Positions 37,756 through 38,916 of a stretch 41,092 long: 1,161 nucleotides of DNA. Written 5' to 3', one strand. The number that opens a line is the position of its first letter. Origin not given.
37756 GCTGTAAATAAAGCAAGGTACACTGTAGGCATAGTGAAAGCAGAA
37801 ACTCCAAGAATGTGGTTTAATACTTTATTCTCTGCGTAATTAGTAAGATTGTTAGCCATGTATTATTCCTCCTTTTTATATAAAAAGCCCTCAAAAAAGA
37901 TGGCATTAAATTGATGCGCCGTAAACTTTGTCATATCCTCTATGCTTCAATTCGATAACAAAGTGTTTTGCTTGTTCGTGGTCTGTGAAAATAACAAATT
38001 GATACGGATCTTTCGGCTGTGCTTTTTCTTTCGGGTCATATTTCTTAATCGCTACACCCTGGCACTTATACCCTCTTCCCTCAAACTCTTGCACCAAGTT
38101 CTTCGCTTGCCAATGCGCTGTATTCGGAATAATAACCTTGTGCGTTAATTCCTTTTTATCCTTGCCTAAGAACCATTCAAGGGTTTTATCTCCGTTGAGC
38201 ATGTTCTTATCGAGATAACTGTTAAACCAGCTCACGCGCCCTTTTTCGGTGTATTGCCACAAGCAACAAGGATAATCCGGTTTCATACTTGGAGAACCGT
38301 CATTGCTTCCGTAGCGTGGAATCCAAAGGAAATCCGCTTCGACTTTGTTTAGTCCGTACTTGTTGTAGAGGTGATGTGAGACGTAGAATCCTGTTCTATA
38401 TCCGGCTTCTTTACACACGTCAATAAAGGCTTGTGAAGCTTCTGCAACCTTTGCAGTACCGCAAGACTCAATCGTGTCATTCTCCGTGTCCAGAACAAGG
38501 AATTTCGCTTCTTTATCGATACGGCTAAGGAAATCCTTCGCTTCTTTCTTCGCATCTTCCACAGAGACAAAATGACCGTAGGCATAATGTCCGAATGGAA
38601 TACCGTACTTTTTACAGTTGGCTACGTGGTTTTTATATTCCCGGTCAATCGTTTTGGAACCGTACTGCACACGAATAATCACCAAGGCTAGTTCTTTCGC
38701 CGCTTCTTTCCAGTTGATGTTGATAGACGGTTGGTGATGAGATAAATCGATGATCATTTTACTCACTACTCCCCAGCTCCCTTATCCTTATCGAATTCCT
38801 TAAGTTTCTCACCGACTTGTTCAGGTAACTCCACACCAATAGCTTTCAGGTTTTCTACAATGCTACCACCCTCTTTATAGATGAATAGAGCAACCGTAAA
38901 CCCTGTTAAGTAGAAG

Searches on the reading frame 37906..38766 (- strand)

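Call 104: search_protein_families(library=pfam, proteins=[window:37906-38766:-], max_evalue=0.001)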
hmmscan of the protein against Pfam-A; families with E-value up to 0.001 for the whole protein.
window:37906-38766:- (286 aa): 1 family
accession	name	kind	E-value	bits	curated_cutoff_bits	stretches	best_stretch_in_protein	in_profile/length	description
PF01183.26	Glyco_hydro_25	-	3.3e-23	83.4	27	1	6-178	1-177/180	Glycosyl hydrolases family 25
